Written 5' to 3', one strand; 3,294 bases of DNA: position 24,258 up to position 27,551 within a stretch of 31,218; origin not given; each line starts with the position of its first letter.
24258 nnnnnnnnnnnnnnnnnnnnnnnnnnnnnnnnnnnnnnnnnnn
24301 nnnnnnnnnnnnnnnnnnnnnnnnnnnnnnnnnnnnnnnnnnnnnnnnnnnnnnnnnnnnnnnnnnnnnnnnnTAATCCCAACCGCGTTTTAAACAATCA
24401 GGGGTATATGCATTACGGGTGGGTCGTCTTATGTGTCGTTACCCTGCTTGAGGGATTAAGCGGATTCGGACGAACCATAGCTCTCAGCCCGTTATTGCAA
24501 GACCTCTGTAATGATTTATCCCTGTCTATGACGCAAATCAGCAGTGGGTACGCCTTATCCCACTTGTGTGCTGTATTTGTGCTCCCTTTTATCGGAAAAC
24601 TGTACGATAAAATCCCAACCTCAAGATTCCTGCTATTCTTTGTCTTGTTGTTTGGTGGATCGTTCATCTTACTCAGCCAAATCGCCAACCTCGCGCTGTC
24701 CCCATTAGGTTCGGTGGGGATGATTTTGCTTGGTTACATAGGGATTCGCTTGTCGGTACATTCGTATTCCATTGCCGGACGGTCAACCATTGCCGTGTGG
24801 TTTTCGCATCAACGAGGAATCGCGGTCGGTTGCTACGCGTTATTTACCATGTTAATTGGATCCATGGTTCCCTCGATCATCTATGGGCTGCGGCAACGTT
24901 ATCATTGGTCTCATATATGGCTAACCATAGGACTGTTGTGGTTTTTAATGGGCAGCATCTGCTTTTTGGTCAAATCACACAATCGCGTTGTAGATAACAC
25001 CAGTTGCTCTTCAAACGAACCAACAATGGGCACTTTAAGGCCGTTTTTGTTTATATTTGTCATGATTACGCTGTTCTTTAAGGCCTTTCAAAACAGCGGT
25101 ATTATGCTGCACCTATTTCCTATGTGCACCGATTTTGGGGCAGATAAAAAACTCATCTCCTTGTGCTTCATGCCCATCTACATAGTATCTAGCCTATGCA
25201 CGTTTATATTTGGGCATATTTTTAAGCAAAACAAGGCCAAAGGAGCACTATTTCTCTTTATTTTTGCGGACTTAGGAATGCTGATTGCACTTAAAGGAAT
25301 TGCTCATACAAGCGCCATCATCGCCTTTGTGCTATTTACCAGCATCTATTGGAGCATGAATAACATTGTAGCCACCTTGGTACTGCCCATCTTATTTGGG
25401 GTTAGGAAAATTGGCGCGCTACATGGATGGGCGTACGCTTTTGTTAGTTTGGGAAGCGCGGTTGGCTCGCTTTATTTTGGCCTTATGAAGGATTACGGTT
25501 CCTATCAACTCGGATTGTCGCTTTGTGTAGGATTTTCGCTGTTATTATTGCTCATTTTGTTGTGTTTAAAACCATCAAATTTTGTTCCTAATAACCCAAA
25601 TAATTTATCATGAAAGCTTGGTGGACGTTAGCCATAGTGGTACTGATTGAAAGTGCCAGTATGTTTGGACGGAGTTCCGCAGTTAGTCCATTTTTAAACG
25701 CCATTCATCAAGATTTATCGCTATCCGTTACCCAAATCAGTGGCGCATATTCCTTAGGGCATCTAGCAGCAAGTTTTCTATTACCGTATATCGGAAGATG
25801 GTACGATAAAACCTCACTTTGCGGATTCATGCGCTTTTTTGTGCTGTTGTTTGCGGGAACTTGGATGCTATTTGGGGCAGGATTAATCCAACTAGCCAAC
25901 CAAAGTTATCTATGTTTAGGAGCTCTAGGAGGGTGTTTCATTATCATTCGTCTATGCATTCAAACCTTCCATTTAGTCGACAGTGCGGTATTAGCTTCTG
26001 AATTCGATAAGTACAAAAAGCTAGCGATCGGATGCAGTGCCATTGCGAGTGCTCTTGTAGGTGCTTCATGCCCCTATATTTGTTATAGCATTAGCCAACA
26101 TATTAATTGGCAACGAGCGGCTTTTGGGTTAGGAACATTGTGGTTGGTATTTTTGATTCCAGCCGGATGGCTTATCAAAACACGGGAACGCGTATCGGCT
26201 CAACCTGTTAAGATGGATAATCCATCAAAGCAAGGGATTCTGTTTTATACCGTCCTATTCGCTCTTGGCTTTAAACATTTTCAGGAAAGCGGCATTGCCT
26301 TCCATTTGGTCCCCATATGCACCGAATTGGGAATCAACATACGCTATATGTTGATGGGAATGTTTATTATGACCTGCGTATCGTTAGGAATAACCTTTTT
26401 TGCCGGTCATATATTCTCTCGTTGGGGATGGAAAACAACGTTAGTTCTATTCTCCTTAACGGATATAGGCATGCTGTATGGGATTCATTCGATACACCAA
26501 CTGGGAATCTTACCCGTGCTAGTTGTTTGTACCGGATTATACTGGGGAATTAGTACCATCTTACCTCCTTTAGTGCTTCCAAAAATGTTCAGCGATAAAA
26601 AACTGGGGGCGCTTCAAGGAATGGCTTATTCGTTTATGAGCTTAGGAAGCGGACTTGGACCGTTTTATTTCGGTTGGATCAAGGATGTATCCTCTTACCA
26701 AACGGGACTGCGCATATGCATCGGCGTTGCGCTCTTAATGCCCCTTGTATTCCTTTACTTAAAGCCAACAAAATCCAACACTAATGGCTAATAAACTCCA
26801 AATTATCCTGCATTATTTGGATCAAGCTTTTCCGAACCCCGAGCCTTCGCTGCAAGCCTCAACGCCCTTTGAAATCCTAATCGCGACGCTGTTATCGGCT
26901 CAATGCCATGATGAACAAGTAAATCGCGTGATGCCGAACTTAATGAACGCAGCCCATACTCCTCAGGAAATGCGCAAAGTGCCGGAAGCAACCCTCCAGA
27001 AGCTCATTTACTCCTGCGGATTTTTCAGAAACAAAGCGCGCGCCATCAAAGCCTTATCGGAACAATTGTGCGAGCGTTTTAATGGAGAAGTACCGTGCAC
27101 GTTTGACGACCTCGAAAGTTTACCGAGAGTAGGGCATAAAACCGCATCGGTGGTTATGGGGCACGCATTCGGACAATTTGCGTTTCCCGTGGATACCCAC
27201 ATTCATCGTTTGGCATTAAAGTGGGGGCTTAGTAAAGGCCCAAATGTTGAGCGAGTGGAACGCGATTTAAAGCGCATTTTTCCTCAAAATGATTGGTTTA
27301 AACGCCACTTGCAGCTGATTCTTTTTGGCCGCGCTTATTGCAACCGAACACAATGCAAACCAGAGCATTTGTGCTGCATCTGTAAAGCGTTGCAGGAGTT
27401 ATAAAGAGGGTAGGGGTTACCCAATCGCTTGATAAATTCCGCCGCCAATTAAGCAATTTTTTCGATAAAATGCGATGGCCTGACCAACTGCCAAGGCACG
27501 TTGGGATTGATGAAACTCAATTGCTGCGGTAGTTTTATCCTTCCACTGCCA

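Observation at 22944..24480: Tandem duplication grafted the first TM helix of an MFS transporter onto an adenylate-kinase-like enzyme, creating a predicted exported paralogue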

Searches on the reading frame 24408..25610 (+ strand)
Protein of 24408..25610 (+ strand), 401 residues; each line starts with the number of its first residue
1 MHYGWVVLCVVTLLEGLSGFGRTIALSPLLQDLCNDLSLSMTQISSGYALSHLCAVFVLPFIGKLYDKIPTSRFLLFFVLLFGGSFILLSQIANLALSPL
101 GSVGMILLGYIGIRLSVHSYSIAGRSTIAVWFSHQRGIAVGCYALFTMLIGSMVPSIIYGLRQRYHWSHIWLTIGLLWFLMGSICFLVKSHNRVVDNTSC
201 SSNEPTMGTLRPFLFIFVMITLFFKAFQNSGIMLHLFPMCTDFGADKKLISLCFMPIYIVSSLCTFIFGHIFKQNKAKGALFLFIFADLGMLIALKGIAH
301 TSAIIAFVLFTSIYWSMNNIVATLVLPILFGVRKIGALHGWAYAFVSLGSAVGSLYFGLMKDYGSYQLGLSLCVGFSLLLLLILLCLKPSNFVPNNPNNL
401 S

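Call 6: search_protein_families(library=pfam, proteins=[window:24408-25610:+], max_evalue=0.01)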
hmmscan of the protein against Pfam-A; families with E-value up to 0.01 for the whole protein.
window:24408-25610:+ (401 aa): 1 family
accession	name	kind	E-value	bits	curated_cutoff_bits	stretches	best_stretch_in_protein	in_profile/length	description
PF07690.21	MFS_1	-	8.5e-16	58.2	33.4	1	14-353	4-346/347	Major Facilitator Superfamily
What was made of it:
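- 24408..25613 (+): MFS transporter 1 (401 aa). Codons 1-24 (24408-24479; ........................, TM1) are the donor of the leader. Pfam MFS_1 at 58.2 bits (call 6).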

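Call 19: search_protein_families(library=ncbifam, proteins=[window:24408-25610:+], max_evalue=0.01)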
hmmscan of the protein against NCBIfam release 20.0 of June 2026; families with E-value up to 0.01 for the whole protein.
window:24408-25610:+ (401 aa): 3 families
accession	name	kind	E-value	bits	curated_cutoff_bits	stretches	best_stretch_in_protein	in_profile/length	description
TIGR00893.1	2A0114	subfamily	5e-06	25.7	395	1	33-193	20-173/399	D-galactonate transporter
NF049980.1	SfMCT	equivalog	0.00014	20.6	320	1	25-372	20-374/378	L-lactate MFS transporter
NF038246.1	bile_salt_MFS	equivalog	0.00039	19.4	400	1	5-192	4-190/408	conjugated bile salt MFS transporter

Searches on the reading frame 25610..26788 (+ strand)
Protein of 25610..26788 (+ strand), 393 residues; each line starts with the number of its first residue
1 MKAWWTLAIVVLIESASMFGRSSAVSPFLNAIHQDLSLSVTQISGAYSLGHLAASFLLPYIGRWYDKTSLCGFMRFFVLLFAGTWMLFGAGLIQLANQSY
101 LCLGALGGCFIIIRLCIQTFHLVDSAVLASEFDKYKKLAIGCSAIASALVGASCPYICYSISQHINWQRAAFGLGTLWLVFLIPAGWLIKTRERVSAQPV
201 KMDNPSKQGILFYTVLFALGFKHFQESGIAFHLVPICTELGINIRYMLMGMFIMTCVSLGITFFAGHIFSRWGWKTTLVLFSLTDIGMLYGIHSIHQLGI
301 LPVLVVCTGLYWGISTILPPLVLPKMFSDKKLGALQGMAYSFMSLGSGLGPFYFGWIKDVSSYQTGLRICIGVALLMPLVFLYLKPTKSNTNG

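Call 6: search_protein_families(library=pfam, proteins=[window:25610-26788:+], max_evalue=0.01)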
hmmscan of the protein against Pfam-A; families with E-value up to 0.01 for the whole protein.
window:25610-26788:+ (393 aa): 1 family
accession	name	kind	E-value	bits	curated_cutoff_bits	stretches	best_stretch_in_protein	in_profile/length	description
PF07690.21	MFS_1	-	2.1e-18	66.8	33.4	2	17-316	8-312/347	Major Facilitator Superfamily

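Call 19: search_protein_families(library=ncbifam, proteins=[window:25610-26788:+], max_evalue=0.01)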
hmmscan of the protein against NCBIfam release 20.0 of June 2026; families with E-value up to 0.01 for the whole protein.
window:25610-26788:+ (393 aa): 3 families
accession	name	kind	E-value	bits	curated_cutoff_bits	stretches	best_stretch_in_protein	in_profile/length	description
NF033733.1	MFS_ArsK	equivalog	1.6e-06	27.2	400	1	30-383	28-383/388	arsenite efflux MFS transporter ArsK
NF049980.1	SfMCT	equivalog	4.1e-06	25.7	320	1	17-370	13-375/378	L-lactate MFS transporter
NF038246.1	bile_salt_MFS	equivalog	0.0011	17.9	400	1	5-95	4-94/408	conjugated bile salt MFS transporter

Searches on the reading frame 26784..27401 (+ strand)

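Call 6: search_protein_families(library=pfam, proteins=[window:26784-27401:+], max_evalue=0.01)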
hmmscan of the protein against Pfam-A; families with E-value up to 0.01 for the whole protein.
window:26784-27401:+ (206 aa): 2 families
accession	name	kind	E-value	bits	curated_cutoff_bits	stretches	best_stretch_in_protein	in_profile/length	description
PF00730.31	HhH-GPD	-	5.4e-24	85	26.2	1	33-167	1-107/108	HhH-GPD superfamily base excision DNA repair protein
PF00633.29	HHH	-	0.00015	21.9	24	1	98-126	1-29/30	Helix-hairpin-helix motif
